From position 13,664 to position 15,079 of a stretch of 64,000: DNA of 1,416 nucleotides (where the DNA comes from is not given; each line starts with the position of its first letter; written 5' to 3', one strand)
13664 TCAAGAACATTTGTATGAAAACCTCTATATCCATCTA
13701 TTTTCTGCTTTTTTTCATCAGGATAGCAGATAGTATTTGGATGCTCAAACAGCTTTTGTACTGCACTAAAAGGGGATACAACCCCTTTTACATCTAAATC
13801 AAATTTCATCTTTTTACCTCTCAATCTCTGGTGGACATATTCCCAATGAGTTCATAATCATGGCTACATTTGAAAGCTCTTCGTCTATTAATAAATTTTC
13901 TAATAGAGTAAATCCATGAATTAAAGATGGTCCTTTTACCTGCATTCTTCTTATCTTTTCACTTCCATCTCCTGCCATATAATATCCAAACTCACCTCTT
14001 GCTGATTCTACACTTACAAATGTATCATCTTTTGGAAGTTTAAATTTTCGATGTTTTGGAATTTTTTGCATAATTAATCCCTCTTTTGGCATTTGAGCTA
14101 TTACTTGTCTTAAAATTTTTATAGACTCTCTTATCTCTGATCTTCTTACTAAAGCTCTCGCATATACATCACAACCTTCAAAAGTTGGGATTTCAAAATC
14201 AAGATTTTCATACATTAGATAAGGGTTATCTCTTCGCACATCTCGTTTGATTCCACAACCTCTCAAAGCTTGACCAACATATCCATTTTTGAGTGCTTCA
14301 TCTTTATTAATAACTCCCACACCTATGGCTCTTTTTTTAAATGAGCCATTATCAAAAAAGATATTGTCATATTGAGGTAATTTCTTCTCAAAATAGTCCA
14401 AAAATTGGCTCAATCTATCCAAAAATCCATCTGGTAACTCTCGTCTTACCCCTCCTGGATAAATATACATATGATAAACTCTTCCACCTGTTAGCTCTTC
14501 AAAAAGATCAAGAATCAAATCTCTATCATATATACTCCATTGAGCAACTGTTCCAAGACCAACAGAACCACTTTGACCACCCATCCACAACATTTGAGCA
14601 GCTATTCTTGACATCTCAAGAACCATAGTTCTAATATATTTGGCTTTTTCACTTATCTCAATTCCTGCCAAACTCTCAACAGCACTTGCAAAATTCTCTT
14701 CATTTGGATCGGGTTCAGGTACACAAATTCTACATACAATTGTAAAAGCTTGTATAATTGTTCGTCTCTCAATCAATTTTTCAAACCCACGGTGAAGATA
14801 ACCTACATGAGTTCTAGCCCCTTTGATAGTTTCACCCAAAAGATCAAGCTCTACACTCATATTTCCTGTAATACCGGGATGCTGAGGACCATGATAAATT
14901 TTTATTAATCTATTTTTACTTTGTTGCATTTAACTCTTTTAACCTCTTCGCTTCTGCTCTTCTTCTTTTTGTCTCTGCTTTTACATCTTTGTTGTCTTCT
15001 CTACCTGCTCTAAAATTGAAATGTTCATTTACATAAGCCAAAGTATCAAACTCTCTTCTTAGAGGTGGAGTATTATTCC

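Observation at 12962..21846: Complete 13-subunit MBX/MBS-like ion-pumping oxidoreductase operon in a Campylobacterota genome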

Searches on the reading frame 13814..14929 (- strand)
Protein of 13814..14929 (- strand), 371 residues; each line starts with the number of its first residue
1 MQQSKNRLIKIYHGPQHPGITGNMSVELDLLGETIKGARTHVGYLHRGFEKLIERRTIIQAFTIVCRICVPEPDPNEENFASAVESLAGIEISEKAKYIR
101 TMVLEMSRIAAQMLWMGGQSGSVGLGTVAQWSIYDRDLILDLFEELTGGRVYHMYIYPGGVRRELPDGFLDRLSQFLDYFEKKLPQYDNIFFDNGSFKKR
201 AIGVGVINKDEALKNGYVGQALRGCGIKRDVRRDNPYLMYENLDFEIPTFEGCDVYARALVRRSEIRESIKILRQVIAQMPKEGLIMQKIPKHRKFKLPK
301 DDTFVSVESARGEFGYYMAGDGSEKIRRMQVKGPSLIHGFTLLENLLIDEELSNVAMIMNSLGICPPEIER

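Call 4: search_protein_families(library=pfam, proteins=[window:13814-14929:-], max_evalue=0.01)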
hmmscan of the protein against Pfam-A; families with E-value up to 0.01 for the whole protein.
window:13814-14929:- (371 aa): 2 families
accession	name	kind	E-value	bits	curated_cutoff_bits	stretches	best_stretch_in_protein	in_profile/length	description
PF00346.24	Complex1_49kDa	-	4.1e-69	233.1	24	1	123-371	2-271/271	Respiratory-chain NADH dehydrogenase, 49 Kd subunit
PF00374.24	NiFeSe_Hases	-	0.00051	19.6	25.8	1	47-111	1-65/508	Nickel-dependent hydrogenase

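Call 5: search_solved_structures(query=window:13814-14929:-, max_evalue=0.001, show_alignments=3)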
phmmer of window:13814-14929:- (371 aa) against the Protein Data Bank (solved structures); distinct sequences matched with E-value up to 0.001: 54.
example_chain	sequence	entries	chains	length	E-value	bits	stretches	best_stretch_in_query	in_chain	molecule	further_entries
6u8y_L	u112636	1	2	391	1.5e-92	313.8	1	10-371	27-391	NADH dehydrogenase subunit D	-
8ba0_D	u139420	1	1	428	8e-63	216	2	7-282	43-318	Complex I-49kD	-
8b9z_D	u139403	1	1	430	8.2e-63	215.9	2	7-282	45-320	Complex I-49kD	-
8esw_S2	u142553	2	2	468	1.2e-62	215.4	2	7-282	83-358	Complex I-49kD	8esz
2fug_4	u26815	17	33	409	1.3e-62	215.3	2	7-281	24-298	NADH-quinone oxidoreductase chain 4 | NADH-QUINONE OXIDOREDUCTASE SUBUNIT 4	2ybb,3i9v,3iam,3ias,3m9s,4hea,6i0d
6gcs_C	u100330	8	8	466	8.6e-62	212.6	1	6-285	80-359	49-KDA PROTEIN (NUCM) | Subunit NUCM of NADH:Ubiquinone Oxidoreductase (Complex I) | NUCM protein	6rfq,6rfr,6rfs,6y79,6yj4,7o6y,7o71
6h8k_C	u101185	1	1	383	1.9e-61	211.4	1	11-285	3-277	NUCM protein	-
9iho_D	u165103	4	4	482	2.7e-61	210.9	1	3-283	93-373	NUCM (49 kDa) subunit of mitochondrial NADH:ubiquinone oxidoreductase (Complex I)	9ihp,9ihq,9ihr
7zm7_C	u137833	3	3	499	2.8e-61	210.9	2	7-282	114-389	NADH-ubiquinone oxidoreductase 49 kDa subunit-like protein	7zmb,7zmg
7b0n_D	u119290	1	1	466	5.9e-61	209.8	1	6-285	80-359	NUCM protein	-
7eu3_H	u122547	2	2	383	1.4e-60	208.6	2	12-285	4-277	NAD(P)H-quinone oxidoreductase subunit H, chloroplastic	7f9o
8qby_D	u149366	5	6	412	1.8e-59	205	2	7-283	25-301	NADH-quinone oxidoreductase subunit D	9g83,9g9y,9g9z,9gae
4wz7_C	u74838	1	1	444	6.5e-59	203.1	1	6-284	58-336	NUCM protein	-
5xtd_Q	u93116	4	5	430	8.2e-59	202.8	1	9-368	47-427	NADH dehydrogenase [ubiquinone] iron-sulfur protein 2, mitochondrial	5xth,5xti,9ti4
5xtb_Q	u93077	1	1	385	9.4e-59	202.6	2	11-285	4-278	NADH dehydrogenase [ubiquinone] iron-sulfur protein 2, mitochondrial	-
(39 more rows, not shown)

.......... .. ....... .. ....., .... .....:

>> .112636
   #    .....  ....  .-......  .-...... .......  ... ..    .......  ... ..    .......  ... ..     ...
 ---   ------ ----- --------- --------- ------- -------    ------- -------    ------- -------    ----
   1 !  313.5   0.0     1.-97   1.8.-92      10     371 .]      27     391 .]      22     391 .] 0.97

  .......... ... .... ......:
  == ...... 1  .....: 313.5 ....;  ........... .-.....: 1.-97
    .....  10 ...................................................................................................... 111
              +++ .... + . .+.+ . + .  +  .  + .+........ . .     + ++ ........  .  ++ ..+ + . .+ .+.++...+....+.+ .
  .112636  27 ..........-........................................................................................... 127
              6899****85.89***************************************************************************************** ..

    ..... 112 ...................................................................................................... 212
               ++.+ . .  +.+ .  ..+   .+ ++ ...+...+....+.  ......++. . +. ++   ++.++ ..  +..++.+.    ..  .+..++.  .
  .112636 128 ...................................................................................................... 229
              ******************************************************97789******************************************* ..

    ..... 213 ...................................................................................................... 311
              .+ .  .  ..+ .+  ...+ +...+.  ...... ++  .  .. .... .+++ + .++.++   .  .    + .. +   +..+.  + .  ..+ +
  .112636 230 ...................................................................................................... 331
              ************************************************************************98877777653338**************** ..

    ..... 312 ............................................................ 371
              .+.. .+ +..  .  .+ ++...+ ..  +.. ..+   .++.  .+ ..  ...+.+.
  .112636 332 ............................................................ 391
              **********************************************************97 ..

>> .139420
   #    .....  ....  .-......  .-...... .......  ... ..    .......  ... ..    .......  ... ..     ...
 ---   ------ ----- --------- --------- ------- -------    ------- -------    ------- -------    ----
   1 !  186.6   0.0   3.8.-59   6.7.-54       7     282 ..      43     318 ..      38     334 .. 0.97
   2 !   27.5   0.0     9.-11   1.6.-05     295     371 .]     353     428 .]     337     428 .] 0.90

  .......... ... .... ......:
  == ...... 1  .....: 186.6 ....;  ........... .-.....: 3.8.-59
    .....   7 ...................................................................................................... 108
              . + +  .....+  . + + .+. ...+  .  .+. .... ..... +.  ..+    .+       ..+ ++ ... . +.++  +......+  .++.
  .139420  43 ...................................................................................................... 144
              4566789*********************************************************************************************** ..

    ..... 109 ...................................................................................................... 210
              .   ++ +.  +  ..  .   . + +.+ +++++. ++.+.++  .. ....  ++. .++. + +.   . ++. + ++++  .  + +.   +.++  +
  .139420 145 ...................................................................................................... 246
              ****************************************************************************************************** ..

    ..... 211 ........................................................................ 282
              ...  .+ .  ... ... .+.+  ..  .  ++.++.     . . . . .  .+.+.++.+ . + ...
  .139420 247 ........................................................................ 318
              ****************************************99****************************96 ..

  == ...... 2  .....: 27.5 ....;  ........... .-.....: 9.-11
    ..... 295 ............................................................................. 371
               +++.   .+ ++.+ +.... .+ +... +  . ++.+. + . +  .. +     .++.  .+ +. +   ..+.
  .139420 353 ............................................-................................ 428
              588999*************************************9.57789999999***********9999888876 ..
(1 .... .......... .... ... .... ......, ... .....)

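Call 6: search_protein_families(library=ncbifam, proteins=[window:13814-14929:-], max_evalue=0.001)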
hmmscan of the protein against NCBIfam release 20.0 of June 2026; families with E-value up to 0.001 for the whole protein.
window:13814-14929:- (371 aa): 9 families
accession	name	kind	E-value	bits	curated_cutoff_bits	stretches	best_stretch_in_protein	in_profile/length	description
NF004739.1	PRK06075.1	equivalog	3.2e-118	394.9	360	1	9-371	1-384/384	NADH-quinone oxidoreductase subunit D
TIGR01962.1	NuoD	equivalog_domain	1.5e-93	313.8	459.35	2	10-292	4-285/386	NADH dehydrogenase (quinone) subunit D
NF040602.1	F420_dehyd_FpoD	exception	7e-90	301.7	600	1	11-371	10-372/372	F420H2 dehydrogenase subunit FpoD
NF008974.0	PRK12322.1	equivalog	1.7e-89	300.3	522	1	9-368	7-363/366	NADH-quinone oxidoreductase subunit D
NF009808.0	PRK13292.1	equivalog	5.6e-74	249.4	1156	2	9-286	408-685/791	NADH-quinone oxidoreductase subunit B/C/D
NF005649.0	PRK07415.1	equivalog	9.7e-68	229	583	2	9-282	11-285/394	NAD(P)H-quinone oxidoreductase subunit H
NF008728.0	PRK11742.1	equivalog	9.1e-67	225.8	840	1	6-283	212-489/598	NADH-quinone oxidoreductase subunit C/D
NF033181.1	NiFeSe_hydrog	equivalog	5e-05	22.4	600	1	20-108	12-99/507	nickel-dependent hydrogenase large subunit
NF045518.1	H2_NiFeSe_large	exception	6.8e-05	21.9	780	1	20-107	12-98/485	NiFeSe hydrogenase large subunit HysA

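Call 7: find_homologous_proteins(query=window:13814-14929:-, max_evalue=1e-20)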
Query window:13814-14929:- (371 aa): 2958 proteins with E <= 1e-20 among 6796 candidates; the best 120 are listed.
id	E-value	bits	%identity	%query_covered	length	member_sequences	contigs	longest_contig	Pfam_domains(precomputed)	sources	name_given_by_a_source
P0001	3.5e-243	824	97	100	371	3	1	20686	PF00346.25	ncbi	-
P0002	2.1e-240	815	95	100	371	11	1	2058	PF00346.25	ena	-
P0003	1.0e-234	796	93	100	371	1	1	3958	PF00346.25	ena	-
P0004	8.4e-225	764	89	100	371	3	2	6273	PF00346.25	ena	-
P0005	1.7e-223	760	89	99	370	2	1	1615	PF00346.25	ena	-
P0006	1.1e-220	750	86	99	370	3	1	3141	PF00346.25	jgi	-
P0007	2.2e-220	749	87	99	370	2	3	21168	PF00346.25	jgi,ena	jgi:NADH-quinone oxidoreductase subunit D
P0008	6.5e-220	748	86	100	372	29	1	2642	PF00346.25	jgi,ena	-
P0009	1.7e-219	746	86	99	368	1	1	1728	PF00346.25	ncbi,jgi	-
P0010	3.1e-219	746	86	99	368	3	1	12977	PF00346.25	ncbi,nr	ncbi:MAG TPA: NADH-quinone oxidoreductase subunit D [Sulfurovum sp.]|nr:NADH-quinone oxidoreductase 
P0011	6.2e-219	745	86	99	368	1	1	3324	PF00346.25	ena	-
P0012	9.2e-219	744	86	99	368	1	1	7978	PF00346.25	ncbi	-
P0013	1.6e-218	743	86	99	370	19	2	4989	PF00346.25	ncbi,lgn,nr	ncbi:MAG TPA: NADH-quinone oxidoreductase subunit D [Campylobacterales bacterium]|nr:NADH-quinone ox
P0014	2.0e-218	743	86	99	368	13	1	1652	PF00346.25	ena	-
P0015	3.1e-218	742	85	100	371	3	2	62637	PF00346.25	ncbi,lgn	-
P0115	1.1e-173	596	69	100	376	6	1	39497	PF00346.25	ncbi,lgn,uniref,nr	ncbi:NADH dehydrogenase subunit D [Thiocystis minor]|uniref:NADH-quinone oxidoreductase subunit D n=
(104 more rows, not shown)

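Call 18: find_related_loci(query=window:13814-14929:-, collection=genome_contigs, flank=10000)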
Query window:13814-14929:- (371 aa) in genome_contigs; peptide patterns used: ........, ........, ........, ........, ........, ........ (x = any residue, [..] = any of these).
108 stretches matched a pattern; 82 encode a relative of the query (tblastn E <= 1e-3); the best 80 are kept; 80 distinct loci.
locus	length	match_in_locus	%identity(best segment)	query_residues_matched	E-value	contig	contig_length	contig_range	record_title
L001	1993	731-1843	87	1-371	0e+0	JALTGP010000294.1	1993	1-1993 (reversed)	MAG: Campylobacteraceae bacterium isolate S016_maxbin2_scaf2bin.314 S016_NODE_83002_length_1993_cov_93.152197, whole gen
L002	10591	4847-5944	87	6-371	0e+0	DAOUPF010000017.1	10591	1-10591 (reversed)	MAG TPA_asm: Sulfurovum sp. isolate CSMAG_93 CSMAG_93_k127_1707100_length_10591_cov_11.0000, whole genome shotgun sequen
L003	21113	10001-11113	85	1-371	0e+0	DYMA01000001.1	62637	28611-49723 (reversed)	MAG TPA_asm: Sulfurovum sp. isolate SulCav_AS07-7_3_40_14 SulCav_AS07_7_361_length_62637_cov_7_467147, whole genome shot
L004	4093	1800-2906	86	3-371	0e+0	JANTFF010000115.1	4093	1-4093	MAG: Sulfurovum sp. isolate bin1001 c_000000026485, whole genome shotgun sequence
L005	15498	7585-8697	86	1-371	0e+0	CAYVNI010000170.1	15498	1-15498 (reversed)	MAG TPA_asm: uncultured Sulfurovum sp. isolate binchicken_co219_7 genome assembly, contig: k141_1056036, whole genome sh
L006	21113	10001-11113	85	1-371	0e+0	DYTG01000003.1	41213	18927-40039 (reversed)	MAG TPA_asm: Sulfurovum sp. isolate SulCav_PC08_3_2_41_838 SulCav_PC08-3_365_length_41213_cov_514.614656, whole genome s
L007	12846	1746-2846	85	5-371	0e+0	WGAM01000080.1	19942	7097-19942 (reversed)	MAG: Epsilonproteobacteria bacterium isolate S143_58 k151_34516, whole genome shotgun sequence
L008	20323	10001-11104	85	4-371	0e+0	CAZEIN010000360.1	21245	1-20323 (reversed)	MAG TPA_asm: uncultured Sulfurovum sp. isolate binchicken_co219_150 genome assembly, contig: k141_254407, whole genome s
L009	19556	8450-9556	85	3-371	0e+0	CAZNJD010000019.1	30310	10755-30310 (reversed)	MAG TPA_asm: uncultured Sulfurovum sp. isolate binchicken_co219_126 genome assembly, contig: k141_1076474, whole genome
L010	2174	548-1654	85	3-371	0e+0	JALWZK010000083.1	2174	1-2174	MAG: Campylobacteraceae bacterium isolate T2_metabat1_scaf2bin.098 T2_NODE_160777_length_2174_cov_2.440645, whole genome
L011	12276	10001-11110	84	2-371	0e+0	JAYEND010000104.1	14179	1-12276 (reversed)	MAG: Campylobacterota bacterium isolate MAG064 MAG064_104, whole genome shotgun sequence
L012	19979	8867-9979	84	1-371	0e+0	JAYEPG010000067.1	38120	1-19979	MAG: Campylobacterota bacterium isolate MAG008 MAG008_67, whole genome shotgun sequence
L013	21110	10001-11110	84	2-371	0e+0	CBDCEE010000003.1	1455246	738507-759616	MAG: Sulfurovaceae bacterium isolate d8b9733b-7bde-4c6a-847d-768f6c9f88b2 genome assembly, contig: ctg87265, whole genom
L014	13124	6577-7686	83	2-371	0e+0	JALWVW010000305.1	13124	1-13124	MAG: Campylobacteraceae bacterium isolate T2_maxbin2_scaf2bin.172 T2_NODE_5383_length_13124_cov_14.671770, whole genome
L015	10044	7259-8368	82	2-371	0e+0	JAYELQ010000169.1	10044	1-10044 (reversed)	MAG: Campylobacterota bacterium isolate MAG103 MAG103_169, whole genome shotgun sequence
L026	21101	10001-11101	75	5-371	0e+0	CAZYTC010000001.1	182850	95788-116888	MAG TPA_asm: uncultured Campylobacterales bacterium isolate SRP192927_co2_225 genome assembly, contig: NODE_22_length_18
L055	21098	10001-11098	69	6-371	5e-177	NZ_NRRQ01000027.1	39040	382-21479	Chromatium okenii strain DSM 169 scaffold0027, whole genome shotgun sequence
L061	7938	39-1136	66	6-371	1e-172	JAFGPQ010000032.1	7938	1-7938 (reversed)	MAG: Spirochaetales bacterium isolate Zod_Metabat.700 k87_1087129, whole genome shotgun sequence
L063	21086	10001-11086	67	9-371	2e-171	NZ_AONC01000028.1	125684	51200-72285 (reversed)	Imhoffiella purpurea strain AK35 contig28, whole genome shotgun sequence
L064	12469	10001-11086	67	9-371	1e-170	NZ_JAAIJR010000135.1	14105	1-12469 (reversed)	Thiorhodococcus mannitoliphagus strain DSM 18266 NODE_135_length_14105_cov_26.8717, whole genome shotgun sequence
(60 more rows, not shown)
